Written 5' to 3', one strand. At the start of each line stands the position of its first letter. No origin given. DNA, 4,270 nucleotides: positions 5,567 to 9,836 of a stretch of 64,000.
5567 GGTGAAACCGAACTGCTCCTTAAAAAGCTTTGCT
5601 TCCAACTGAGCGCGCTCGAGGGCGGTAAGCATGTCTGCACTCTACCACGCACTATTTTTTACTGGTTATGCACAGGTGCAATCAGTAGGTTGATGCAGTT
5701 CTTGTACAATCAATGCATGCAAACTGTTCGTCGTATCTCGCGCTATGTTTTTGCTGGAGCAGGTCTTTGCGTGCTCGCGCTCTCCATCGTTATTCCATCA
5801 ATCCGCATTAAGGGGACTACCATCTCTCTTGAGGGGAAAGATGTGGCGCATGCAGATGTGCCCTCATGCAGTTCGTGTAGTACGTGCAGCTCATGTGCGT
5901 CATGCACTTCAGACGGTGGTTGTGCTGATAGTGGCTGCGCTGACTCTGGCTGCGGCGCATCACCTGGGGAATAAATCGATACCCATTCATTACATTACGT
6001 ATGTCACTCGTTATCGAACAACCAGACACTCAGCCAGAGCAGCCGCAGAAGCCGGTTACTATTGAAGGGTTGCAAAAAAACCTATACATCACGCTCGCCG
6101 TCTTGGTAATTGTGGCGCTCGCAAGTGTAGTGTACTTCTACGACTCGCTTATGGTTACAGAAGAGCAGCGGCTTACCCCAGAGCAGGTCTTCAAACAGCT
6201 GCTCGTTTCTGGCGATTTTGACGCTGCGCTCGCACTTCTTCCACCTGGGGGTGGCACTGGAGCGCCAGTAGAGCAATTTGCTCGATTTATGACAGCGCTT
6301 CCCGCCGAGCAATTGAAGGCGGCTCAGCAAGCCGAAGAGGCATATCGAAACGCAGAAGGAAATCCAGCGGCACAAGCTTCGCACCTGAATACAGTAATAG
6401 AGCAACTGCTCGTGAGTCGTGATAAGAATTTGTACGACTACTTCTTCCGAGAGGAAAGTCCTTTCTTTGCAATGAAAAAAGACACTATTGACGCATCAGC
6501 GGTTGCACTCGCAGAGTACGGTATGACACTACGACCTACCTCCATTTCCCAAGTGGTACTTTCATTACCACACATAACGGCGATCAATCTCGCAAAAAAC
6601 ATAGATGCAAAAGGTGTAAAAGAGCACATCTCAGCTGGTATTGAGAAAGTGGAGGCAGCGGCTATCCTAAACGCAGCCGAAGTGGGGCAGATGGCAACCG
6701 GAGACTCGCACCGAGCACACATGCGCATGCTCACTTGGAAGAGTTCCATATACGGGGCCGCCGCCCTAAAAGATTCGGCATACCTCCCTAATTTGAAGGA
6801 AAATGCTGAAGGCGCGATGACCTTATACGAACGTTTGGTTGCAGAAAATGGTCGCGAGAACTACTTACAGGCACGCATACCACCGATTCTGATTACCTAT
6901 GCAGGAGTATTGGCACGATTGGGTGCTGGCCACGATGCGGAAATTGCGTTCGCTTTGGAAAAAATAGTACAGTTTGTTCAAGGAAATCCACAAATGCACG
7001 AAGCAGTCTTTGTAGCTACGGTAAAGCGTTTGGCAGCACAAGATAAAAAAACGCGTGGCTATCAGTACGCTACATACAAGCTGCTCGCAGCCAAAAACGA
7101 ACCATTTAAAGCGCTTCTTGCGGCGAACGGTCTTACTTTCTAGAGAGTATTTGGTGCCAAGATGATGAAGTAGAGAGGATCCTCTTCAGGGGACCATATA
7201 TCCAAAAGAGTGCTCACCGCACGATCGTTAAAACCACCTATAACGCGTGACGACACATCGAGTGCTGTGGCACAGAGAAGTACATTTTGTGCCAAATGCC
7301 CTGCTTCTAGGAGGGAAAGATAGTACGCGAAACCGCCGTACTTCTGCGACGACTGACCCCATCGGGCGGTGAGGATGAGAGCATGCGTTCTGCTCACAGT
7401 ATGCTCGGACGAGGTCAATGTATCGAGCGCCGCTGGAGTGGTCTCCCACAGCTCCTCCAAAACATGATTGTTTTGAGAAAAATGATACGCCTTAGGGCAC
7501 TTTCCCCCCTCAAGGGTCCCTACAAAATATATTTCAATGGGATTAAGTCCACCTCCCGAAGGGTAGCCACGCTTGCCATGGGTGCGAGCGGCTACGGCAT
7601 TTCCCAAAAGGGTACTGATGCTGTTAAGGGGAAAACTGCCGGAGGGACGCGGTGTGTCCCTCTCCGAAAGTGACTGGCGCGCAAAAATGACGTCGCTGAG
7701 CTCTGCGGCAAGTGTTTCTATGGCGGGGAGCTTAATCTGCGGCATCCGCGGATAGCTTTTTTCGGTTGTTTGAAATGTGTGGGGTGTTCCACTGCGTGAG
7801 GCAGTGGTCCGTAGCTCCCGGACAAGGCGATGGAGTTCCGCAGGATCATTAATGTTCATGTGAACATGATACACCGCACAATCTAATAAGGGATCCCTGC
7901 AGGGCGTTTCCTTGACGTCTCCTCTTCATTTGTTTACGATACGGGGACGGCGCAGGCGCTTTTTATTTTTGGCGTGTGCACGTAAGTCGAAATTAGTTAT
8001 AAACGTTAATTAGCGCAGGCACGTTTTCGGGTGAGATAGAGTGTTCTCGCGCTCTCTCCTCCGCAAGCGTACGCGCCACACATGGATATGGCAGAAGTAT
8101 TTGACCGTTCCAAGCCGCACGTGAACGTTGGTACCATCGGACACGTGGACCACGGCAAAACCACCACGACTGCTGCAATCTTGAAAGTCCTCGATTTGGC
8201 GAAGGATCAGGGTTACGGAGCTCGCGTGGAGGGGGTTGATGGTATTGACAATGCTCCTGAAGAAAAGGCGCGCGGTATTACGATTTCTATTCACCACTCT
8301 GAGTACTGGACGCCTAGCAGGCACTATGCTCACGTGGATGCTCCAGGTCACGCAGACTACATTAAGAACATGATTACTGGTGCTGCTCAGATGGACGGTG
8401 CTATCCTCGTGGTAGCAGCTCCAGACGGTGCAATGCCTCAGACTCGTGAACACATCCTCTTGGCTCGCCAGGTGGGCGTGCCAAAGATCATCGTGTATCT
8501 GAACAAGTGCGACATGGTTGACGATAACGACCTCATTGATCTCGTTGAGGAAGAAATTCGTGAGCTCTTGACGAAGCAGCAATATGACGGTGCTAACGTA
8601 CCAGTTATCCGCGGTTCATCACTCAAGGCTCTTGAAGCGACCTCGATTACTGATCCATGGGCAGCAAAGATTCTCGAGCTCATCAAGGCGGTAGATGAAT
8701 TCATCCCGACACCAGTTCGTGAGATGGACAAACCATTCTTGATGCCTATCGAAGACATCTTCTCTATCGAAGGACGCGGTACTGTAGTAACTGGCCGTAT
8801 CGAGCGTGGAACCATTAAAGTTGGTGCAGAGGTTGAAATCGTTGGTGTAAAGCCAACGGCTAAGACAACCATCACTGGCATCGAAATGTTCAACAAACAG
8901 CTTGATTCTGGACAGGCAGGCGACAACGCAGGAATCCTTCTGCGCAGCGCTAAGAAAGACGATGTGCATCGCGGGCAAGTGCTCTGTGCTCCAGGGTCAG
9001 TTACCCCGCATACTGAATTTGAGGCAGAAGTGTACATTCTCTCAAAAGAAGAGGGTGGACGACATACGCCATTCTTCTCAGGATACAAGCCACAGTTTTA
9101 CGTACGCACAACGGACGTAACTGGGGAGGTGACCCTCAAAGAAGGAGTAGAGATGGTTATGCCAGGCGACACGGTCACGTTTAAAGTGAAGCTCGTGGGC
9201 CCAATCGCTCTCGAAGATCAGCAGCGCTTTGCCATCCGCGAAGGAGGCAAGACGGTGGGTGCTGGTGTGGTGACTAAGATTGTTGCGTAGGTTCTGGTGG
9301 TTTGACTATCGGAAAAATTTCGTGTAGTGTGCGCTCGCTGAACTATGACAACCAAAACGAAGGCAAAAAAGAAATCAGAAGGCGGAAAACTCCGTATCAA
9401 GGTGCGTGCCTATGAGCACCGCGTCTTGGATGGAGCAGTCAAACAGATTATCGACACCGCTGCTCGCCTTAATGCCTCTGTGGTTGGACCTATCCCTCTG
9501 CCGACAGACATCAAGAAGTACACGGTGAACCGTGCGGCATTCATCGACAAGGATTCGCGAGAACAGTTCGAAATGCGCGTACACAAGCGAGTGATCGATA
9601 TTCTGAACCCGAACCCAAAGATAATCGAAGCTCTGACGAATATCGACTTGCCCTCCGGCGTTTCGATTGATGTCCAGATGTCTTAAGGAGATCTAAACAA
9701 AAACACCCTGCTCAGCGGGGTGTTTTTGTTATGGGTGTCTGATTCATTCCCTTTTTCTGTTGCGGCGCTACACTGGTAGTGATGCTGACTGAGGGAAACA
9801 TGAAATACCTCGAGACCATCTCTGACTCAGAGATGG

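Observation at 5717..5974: Candidate precursor peptide with a hydrophobic N-terminal segment and a tandem GCADS repeat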

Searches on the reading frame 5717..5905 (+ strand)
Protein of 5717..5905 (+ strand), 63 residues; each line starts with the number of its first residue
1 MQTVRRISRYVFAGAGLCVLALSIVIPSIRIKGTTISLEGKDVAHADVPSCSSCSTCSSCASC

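Call 60: find_homologous_proteins(query=A4, max_evalue=0.01)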
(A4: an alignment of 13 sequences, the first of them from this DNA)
Query A4 (13 sequences) (63 aa, profile of the alignment): 13 proteins with E <= 0.01 among 7885 candidates.
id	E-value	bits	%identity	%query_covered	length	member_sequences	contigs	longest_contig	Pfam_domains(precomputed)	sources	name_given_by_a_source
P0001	9.2e-22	95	67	100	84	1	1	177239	-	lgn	-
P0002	1.6e-21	94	71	83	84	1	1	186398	-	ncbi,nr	ncbi:MAG: hypothetical protein KBE09_00220 [Candidatus Pacebacteria bacterium]|nr:hypothetical prote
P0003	2.3e-17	81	86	11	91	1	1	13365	-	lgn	-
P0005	3.8e-16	77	36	40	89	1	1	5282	-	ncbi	-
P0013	6.7e-14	70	29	63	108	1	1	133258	-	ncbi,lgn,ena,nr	ncbi:MAG: hypothetical protein G01um10148_720 [Parcubacteria group bacterium Gr01-1014_8]|nr:MAG: hy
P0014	2.7e-13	68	67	14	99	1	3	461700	-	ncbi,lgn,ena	-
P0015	2.4e-12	65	39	49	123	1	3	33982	-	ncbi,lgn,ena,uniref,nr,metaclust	ncbi:hypothetical protein A3A39_03455 [Candidatus Kaiserbacteria bacterium RIFCSPLOWO2_01_FULL_54_13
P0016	2.5e-11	61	-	-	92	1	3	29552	-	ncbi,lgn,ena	-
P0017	3.3e-6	45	-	-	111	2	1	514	-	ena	-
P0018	3.3e-4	38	52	33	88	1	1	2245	-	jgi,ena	-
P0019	6.8e-4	37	-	-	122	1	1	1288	-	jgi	jgi:hypothetical protein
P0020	1.1e-3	37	-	-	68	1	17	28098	-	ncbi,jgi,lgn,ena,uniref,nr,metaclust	ncbi:MAG: hypothetical protein A3D65_00740 [Candidatus Lloydbacteria bacterium RIFCSPHIGHO2_02_FULL_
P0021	3.7e-3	35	31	29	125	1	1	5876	-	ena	-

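Call 93: find_encoding_contigs(protein=P0020, flank=7000, max_places=3)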
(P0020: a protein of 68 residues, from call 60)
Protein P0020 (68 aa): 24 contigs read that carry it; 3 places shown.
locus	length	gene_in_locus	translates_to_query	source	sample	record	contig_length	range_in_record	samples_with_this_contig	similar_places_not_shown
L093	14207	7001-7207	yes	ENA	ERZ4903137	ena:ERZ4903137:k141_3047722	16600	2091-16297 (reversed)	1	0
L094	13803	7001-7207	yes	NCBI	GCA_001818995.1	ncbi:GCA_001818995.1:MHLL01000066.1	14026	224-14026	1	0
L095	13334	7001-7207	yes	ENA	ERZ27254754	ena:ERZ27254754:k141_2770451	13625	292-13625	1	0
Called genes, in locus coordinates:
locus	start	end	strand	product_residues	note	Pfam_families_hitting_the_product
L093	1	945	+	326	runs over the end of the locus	PF01209:Ubie_methyltran (weak), PF13489:Methyltransf_23, PF08241:Methyltransf_11, PF08242:Methyltransf_12, PF13649:Methyltransf_25, PF13847:Methyltransf_31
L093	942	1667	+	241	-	PF00483:NTP_transferase, PF01128:IspD (weak), PF12804:NTP_transf_3, PF20202:DUF6564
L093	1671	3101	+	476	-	PF04464:Glyphos_transf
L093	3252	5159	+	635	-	PF01871:AMMECR1 (faint)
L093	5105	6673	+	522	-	PF02624:YcaO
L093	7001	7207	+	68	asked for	-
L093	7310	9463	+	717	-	PF13649:Methyltransf_25 (weak), PF00501:AMP-binding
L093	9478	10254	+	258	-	PF00106:adh_short, PF01370:Epimerase (weak), PF08659:KR, PF13561:adh_short_C2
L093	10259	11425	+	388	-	PF00155:Aminotran_1_2 (weak), PF01041:DegT_DnrJ_EryC1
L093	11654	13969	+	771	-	PF10282:Lactonase (faint), PF12894:ANAPC4_WD40 (faint), PF23381:Beta-prop_IFT122_1st (faint), PF23393:Beta-prop_WDR90_POC16_2nd (faint), PF23414:Beta-prop_EML_2 (faint), PF24817:WD40_WDHD1_1st (faint), PF25174:Beta-prop_THOC3 (faint), PF21783:YNCE (faint), +1 more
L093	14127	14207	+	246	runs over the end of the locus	PF00881:Nitroreductase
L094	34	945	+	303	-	PF01209:Ubie_methyltran (weak), PF13489:Methyltransf_23, PF13847:Methyltransf_31, PF08241:Methyltransf_11, PF08242:Methyltransf_12, PF13649:Methyltransf_25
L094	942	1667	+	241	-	PF00483:NTP_transferase, PF01128:IspD (weak), PF12804:NTP_transf_3, PF20202:DUF6564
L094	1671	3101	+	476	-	PF04464:Glyphos_transf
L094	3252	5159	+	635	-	PF01871:AMMECR1 (faint)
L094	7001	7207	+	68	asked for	-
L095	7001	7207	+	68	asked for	-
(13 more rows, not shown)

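Call 94: find_encoding_contigs(protein=P0021, flank=6000, max_places=2)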
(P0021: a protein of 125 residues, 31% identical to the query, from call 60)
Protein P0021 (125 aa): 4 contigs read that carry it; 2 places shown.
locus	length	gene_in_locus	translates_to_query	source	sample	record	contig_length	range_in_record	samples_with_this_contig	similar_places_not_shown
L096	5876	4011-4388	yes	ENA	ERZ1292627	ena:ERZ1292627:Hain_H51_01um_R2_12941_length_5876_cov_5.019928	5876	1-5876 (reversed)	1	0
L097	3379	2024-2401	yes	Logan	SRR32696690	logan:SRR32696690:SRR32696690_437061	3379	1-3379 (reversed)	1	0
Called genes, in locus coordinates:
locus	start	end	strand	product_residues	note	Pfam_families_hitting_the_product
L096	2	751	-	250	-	?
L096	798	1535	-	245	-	PF00881:Nitroreductase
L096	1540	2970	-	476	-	PF02624:YcaO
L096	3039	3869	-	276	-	-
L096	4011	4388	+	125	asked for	-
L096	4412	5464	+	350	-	-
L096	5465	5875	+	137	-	?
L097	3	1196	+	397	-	?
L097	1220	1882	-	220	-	-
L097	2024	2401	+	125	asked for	-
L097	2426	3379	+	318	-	?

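Call 95: find_encoding_contigs(protein=P0018, flank=3000, max_places=2)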
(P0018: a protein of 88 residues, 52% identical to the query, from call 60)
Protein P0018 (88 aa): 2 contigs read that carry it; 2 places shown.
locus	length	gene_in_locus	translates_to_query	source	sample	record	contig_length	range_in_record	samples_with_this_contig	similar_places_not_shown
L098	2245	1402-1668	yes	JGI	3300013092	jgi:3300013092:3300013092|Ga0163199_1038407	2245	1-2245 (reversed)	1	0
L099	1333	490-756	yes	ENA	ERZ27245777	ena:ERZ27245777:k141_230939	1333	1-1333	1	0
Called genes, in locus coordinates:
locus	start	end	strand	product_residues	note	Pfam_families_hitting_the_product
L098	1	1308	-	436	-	?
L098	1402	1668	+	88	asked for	-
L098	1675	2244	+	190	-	?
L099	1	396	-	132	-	?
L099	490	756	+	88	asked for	-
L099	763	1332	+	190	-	?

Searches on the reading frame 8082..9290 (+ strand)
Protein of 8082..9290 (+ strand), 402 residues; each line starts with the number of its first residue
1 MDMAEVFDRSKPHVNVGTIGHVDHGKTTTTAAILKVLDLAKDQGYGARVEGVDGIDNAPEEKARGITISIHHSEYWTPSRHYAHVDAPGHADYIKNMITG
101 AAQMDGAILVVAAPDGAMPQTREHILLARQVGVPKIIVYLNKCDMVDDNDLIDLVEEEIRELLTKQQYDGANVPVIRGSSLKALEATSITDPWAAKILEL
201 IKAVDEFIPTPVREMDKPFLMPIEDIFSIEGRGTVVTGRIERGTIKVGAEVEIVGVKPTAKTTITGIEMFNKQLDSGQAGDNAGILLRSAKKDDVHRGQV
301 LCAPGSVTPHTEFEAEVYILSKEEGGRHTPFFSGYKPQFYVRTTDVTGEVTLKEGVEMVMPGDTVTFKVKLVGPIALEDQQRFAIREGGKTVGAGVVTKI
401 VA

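Call 9: search_protein_families(library=pfam, proteins=[window:8082-9290:+], max_evalue=0.01)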
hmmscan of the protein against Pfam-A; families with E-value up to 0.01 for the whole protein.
window:8082-9290:+ (402 aa): 5 families
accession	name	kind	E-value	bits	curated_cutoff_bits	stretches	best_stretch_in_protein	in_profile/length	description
PF00009.33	GTP_EFTU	-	6.1e-61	205.7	26.5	1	11-209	1-187/188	Elongation factor Tu GTP binding domain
PF03143.23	GTP_EFTU_D3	-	6.8e-39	132.9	27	1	306-400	1-105/106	Elongation factor Tu C-terminal domain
PF03144.31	GTP_EFTU_D2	-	5e-22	78.6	30.3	1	233-302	1-73/73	Elongation factor Tu domain 2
PF22594.2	GTP-eEF1A_C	-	0.0023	18.7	27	0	344-398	41-101/101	GTP-eEF1A C-terminal domain-like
PF03193.22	RsgA_GTPase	-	0.0077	16.5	30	0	101-169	20-85/174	RsgA GTPase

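Call 10: search_protein_families(library=ncbifam, proteins=[window:8082-9290:+], max_evalue=0.01)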
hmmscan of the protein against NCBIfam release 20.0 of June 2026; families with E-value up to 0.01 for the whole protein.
window:8082-9290:+ (402 aa): 36 families (the best 25 are shown)
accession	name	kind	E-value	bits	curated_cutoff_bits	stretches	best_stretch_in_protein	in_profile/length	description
NF009372.0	PRK12735.1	subfamily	8.3e-207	686.7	479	1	5-401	4-395/396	elongation factor Tu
NF000766.0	PRK00049.1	subfamily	1.6e-206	685.7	449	1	5-401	4-395/396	elongation factor Tu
TIGR00485.1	EF-Tu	equivalog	5.2e-204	677.4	522.4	1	5-401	4-393/394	elongation factor Tu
NF009373.0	PRK12736.1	subfamily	6e-202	670.6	452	1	5-401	4-393/394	elongation factor Tu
NF008969.0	PRK12317.1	subfamily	1.2e-74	251.4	502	1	9-400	3-421/426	elongation factor 1-alpha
TIGR00483.1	EF-1_alpha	equivalog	3.5e-64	216.8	540.1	1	9-400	3-422/427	translation elongation factor EF-1 subunit alpha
TIGR00475.1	selB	equivalog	1.2e-53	182.7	242.25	1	14-395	1-332/581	selenocysteine-specific translation elongation factor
TIGR03680.1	eif2g_arch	equivalog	2.9e-36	125.6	514.5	1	11-339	3-349/407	translation initiation factor IF-2 subunit gamma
NF003077.0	PRK04000.1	equivalog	1.4e-35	123.3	315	1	9-386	5-395/412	translation initiation factor IF-2 subunit gamma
TIGR01394.1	TypA_BipA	equivalog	8.7e-31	106.8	757.3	1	15-271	3-254/594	translational GTPase TypA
NF004035.0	PRK05506.1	subfamily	9.2e-31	106.8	715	1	55-323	79-343/632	bifunctional sulfate adenylyltransferase subunit 1/adenylylsulfate kinase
TIGR02034.1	CysN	subfamily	7.5e-30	104.3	336.1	1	56-323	56-319/406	sulfate adenylyltransferase, large subunit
NF003478.0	PRK05124.1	equivalog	1.5e-26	93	590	1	55-321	82-344/475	sulfate adenylyltransferase subunit CysN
NF007583.0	PRK10218.1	equivalog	1.8e-22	79.1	1260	1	15-260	7-246/607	ribosome-dependent GTPase TypA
NF012153.1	tet_protect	equivalog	3e-19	68.7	775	1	14-178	1-160/614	tetracycline resistance ribosomal protection protein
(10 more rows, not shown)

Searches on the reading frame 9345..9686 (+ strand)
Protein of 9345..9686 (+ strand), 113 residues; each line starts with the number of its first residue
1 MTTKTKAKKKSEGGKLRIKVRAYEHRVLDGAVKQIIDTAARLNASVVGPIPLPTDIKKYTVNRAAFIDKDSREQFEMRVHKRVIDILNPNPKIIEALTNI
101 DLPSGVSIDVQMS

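Call 9: search_protein_families(library=pfam, proteins=[window:9345-9686:+], max_evalue=0.01)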
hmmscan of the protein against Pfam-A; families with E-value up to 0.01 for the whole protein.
window:9345-9686:+ (113 aa): 1 family
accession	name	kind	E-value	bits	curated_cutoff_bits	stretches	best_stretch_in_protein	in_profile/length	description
PF00338.27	Ribosomal_S10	-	1.1e-32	112.6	21.2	1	17-110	1-97/98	Ribosomal protein S10p/S20e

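Call 10: search_protein_families(library=ncbifam, proteins=[window:9345-9686:+], max_evalue=0.01)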
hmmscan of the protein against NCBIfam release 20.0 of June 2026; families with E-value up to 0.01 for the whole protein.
window:9345-9686:+ (113 aa): 3 families
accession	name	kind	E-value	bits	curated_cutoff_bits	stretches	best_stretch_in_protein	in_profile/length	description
NF001861.0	PRK00596.1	equivalog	2.3e-40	137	85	1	15-111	5-101/102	30S ribosomal protein S10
TIGR01049.1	rpsJ_bact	equivalog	4.3e-38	129.6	72.75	1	15-111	2-98/99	30S ribosomal protein S10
TIGR01046.1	uS10_euk_arch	equivalog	6.3e-17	61.8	96.25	1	15-112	2-99/99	30S ribosomal protein S10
